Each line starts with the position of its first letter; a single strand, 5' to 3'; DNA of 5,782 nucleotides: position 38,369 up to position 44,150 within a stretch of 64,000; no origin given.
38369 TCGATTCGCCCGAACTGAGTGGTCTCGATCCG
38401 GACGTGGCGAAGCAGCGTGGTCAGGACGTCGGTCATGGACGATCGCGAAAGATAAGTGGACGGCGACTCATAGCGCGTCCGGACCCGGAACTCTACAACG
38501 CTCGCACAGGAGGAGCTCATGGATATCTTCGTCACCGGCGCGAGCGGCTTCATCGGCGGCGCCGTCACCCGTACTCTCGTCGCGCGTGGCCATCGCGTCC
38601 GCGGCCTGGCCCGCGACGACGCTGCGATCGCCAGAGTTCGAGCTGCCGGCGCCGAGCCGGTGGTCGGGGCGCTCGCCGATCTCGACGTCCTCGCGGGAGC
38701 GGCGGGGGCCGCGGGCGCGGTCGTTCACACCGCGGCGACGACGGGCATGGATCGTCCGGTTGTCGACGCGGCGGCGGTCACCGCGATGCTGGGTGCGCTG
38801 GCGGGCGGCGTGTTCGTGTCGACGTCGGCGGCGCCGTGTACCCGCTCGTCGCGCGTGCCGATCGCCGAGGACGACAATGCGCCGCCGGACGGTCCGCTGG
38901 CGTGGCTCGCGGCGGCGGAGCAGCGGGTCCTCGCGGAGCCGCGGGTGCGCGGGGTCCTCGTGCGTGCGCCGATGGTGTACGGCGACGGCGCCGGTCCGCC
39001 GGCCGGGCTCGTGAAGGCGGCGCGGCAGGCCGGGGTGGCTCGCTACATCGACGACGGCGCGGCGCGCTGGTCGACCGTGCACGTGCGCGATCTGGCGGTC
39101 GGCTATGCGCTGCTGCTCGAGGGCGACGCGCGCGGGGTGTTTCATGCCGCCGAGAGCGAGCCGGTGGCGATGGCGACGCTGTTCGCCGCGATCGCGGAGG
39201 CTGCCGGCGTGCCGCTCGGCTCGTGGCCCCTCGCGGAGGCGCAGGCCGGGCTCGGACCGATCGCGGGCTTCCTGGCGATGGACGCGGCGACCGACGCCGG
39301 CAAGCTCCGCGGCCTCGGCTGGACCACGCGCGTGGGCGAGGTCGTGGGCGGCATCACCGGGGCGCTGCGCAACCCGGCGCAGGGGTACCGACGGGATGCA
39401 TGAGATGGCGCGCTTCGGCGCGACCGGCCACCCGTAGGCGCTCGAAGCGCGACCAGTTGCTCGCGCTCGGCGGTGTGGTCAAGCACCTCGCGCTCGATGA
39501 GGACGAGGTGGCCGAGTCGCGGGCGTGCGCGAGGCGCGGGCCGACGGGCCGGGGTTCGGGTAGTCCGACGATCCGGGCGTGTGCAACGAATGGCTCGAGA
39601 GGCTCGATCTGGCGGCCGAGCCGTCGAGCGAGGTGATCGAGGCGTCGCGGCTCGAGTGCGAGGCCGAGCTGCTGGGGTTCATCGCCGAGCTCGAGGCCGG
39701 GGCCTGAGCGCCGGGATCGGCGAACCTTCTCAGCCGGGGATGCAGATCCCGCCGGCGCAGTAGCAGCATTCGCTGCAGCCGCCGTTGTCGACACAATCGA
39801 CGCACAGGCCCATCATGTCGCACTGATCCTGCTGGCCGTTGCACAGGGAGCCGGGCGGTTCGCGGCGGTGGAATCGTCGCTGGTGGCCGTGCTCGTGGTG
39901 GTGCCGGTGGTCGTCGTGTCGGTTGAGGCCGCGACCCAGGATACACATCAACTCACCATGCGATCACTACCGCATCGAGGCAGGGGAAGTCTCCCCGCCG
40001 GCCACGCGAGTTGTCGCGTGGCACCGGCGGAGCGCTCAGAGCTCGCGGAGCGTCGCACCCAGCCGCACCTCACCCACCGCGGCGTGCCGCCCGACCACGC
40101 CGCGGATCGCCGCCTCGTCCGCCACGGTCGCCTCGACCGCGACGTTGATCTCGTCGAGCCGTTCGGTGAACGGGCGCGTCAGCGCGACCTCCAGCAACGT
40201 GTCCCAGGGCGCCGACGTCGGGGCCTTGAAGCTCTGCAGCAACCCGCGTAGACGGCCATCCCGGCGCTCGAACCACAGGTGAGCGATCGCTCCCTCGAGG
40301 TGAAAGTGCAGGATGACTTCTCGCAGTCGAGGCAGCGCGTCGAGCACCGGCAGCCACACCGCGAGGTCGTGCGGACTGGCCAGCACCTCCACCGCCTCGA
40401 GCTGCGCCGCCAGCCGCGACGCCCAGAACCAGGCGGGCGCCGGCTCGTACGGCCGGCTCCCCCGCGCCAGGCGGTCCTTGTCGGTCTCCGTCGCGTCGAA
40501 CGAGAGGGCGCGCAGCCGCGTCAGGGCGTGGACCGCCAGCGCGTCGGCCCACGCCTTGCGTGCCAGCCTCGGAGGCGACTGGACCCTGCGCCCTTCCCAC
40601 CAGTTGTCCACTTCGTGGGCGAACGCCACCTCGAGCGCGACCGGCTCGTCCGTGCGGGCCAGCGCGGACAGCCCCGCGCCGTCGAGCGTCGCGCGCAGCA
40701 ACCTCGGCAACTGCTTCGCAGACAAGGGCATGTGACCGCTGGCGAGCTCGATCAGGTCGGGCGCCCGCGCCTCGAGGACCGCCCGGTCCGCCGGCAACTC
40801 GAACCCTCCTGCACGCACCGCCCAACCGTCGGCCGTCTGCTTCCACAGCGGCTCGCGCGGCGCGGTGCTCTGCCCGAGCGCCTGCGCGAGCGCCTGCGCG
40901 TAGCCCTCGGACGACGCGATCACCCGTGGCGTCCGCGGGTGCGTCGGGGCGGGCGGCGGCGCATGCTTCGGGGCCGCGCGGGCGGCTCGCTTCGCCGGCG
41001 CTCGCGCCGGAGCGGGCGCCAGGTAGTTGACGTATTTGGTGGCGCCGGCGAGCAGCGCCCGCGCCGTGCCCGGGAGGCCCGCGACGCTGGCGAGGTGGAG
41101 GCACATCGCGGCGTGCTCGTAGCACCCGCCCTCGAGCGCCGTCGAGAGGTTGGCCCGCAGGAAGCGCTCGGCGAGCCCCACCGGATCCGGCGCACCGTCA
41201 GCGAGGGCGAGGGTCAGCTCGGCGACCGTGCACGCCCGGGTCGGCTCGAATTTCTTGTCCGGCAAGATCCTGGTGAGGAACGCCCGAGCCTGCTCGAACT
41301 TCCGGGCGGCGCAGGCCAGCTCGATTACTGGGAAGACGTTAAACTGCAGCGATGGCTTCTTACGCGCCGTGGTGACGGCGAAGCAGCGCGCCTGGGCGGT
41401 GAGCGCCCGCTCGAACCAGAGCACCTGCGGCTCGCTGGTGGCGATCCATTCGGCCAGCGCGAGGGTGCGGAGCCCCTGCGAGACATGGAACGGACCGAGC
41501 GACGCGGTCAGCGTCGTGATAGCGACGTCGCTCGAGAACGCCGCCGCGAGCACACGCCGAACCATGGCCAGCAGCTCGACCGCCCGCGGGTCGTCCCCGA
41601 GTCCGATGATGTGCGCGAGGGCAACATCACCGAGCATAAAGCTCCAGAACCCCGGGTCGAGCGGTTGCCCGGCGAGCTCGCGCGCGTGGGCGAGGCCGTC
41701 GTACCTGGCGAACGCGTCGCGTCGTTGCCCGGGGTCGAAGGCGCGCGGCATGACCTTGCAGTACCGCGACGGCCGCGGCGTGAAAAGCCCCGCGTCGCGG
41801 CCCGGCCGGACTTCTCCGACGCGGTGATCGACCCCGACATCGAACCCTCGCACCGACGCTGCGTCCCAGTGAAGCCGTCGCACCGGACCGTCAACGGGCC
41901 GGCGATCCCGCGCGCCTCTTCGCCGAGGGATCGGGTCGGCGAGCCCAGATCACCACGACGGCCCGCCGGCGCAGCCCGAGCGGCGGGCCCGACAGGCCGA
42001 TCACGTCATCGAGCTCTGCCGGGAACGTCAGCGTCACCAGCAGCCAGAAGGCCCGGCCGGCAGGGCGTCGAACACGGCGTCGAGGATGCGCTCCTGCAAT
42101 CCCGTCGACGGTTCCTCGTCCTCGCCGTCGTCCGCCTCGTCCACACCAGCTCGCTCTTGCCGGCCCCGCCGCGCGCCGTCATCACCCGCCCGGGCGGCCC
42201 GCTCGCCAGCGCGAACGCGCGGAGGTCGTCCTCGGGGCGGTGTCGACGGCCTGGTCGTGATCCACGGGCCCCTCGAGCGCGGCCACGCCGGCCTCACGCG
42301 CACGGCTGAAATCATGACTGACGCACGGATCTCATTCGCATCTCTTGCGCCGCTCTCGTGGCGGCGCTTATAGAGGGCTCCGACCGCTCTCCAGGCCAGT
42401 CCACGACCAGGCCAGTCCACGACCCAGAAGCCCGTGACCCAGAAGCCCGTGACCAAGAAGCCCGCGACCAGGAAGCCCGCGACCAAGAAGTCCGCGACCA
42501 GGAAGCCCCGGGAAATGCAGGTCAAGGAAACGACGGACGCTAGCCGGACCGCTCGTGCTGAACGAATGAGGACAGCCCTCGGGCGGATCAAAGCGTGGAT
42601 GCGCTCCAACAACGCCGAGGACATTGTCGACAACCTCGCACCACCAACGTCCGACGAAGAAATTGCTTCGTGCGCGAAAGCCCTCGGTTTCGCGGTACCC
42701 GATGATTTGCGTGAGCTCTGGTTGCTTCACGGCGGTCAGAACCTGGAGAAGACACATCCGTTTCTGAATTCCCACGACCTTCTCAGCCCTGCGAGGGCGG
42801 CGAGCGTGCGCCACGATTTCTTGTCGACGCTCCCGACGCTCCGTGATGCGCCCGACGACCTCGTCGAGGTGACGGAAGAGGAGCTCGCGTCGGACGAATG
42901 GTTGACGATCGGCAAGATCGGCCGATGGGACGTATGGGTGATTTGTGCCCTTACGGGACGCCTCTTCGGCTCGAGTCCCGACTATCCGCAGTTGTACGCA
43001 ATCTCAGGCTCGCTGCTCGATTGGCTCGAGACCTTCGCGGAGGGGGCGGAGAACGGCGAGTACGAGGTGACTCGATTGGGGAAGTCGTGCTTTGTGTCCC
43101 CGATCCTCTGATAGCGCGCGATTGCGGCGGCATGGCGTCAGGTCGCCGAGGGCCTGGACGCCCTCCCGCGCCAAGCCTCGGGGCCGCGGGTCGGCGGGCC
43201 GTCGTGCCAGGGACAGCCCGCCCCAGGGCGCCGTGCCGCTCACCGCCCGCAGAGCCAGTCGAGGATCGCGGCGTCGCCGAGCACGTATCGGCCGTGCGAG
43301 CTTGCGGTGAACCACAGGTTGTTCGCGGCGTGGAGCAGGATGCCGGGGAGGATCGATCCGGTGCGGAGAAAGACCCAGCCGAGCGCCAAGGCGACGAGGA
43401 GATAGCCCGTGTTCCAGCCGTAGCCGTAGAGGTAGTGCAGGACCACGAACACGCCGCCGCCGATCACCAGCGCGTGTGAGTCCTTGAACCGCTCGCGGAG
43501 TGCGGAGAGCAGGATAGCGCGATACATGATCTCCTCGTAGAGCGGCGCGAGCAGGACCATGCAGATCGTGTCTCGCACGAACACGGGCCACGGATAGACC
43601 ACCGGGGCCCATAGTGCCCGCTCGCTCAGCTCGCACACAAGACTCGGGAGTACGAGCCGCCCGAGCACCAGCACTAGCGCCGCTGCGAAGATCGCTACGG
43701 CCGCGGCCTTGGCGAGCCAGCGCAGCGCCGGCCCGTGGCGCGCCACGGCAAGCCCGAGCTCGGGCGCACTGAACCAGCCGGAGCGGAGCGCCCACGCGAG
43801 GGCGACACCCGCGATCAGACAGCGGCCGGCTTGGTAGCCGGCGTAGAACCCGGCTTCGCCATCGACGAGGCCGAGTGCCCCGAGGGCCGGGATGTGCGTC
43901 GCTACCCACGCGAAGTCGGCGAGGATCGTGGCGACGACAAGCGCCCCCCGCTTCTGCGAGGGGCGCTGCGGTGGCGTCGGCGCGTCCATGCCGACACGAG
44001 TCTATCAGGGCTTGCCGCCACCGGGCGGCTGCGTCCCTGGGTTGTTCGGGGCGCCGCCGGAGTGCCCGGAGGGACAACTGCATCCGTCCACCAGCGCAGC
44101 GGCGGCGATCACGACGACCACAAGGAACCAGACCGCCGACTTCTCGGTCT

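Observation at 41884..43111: Orphan SUKH-1 (SMI1/KNR4) immunity-like gene with K/T-rich tandem repeats, preceded by a decayed ~550-bp region with Walker-A-like remnants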

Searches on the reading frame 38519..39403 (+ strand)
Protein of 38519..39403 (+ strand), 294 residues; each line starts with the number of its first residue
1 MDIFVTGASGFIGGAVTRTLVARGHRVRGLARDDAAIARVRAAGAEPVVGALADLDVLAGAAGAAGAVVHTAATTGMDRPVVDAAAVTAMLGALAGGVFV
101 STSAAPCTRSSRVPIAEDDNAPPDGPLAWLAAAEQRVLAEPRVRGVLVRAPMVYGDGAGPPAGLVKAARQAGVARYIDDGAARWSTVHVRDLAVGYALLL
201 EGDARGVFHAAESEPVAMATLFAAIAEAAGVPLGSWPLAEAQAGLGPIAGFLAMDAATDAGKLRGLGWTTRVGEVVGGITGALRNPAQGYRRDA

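Call 3: search_protein_families(library=pfam, proteins=[window:38519-39403:+], max_evalue=0.1)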
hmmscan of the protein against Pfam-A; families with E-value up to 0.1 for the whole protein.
window:38519-39403:+ (294 aa): 8 families
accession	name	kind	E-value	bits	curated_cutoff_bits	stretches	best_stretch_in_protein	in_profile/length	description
PF01370.27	Epimerase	-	2.2e-12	47.4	20.9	1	3-202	1-227/240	NAD dependent epimerase/dehydratase family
PF13460.12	NAD_binding_10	-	9.8e-10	39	27.2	1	7-136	1-130/184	NAD(P)H-binding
PF05368.20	NmrA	-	1.1e-06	28.9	27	1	3-71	5-76/298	NmrA-like family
PF04321.23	RmlD_sub_bind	-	2.3e-05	24.1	27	1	1-231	1-233/287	RmlD substrate binding domain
PF16363.11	GDP_Man_Dehyd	-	0.00093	19.2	27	1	4-38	1-35/332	GDP-mannose 4,6 dehydratase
PF01073.25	3Beta_HSD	-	0.0016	18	22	1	5-77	2-79/280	3-beta hydroxysteroid dehydrogenase/isomerase family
PF02254.24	TrkA_N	-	0.016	15.9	23.8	1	10-73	7-69/116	TrkA-N domain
PF00106.31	adh_short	-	0.044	13.7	26.6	1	3-43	3-43/195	short chain dehydrogenase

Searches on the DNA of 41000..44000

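Call 33: search_rna_families(source=window, start=41000, end=44000, threshold=evalue, max_evalue=1)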
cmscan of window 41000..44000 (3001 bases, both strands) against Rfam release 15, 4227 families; matches with E-value up to 1: 1.
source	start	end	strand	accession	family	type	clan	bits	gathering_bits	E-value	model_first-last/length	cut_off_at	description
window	42190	42237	-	RF01068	Guanidine-II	Cis-reg; riboswitch;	-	20.3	32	0.44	1-48/48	no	Guanidine-II riboswitch aptamer (mini-ykkC)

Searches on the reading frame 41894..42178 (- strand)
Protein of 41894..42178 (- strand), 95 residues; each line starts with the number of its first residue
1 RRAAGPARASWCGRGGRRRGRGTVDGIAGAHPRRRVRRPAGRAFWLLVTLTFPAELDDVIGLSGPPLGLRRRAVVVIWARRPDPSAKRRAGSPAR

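Call 15: search_protein_families(library=pfam, proteins=[window:41894-42178:-], max_evalue=10)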
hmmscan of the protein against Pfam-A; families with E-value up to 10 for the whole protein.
seq(95 aa): 1 family
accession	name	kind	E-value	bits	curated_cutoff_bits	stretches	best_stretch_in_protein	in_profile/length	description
PF13396.11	PLDc_N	-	0.12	12.7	23.3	1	35-53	13-30/42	Phospholipase_D-nuclease N-terminal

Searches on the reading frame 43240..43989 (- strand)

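Call 3: search_protein_families(library=pfam, proteins=[window:43240-43989:-], max_evalue=0.1)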
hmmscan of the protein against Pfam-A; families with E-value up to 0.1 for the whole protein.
window:43240-43989:- (249 aa): 2 families
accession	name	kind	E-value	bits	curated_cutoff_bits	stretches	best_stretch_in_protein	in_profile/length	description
PF02517.21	Rce1-like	-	1.2e-18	67.7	22.4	1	140-225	7-92/93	Type II CAAX prenyl endopeptidase Rce1-like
PF09767.14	DUF2053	-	0.046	14.3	27.3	1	100-209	4-112/160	Predicted membrane protein (DUF2053)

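Call 54: search_protein_families(library=ncbifam, proteins=[window:43240-43989:-], max_evalue=0.01)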
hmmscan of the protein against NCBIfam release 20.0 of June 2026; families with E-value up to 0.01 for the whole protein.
window:43240-43989:- (249 aa): 7 families
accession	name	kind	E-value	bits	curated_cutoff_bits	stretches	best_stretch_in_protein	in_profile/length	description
NF041647.1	ABC_perm_CPBP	equivalog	1.4e-12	47.2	435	1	57-227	464-630/636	ABC transporter permease subunit/CPBP intramembrane protease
NF033192.3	CPBP_JDVT_MrtJ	equivalog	5.6e-10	39.8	75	1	142-227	2-95/98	JDVT-CTERM system glutamic-type intramembrane protease MrtJ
NF040589.1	CPBP_Synerg_MrtS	equivalog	9.9e-09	35.6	130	1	88-226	28-162/170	Synerg-CTERM system glutamic-type intramembrane protease MrtS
NF040914.1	Mrt_core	domain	2.8e-05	24.1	100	1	144-229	7-103/108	myxosortase family intramembrane protease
NF040593.1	CPBP_fam_MrtX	exception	0.00028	20.8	180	1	137-227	130-229/238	myxosortase MrtX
NF047635.1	CPBP_Sphingo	equivalog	0.0019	17.7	225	0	150-173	140-163/237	CPBP family intramembrane glutamic endopeptidase, BDIM_20840 family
TIGR03008.1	pepcterm_CAAX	equivalog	0.008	16.1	81.05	0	142-226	121-208/222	CAAX prenyl protease-related protein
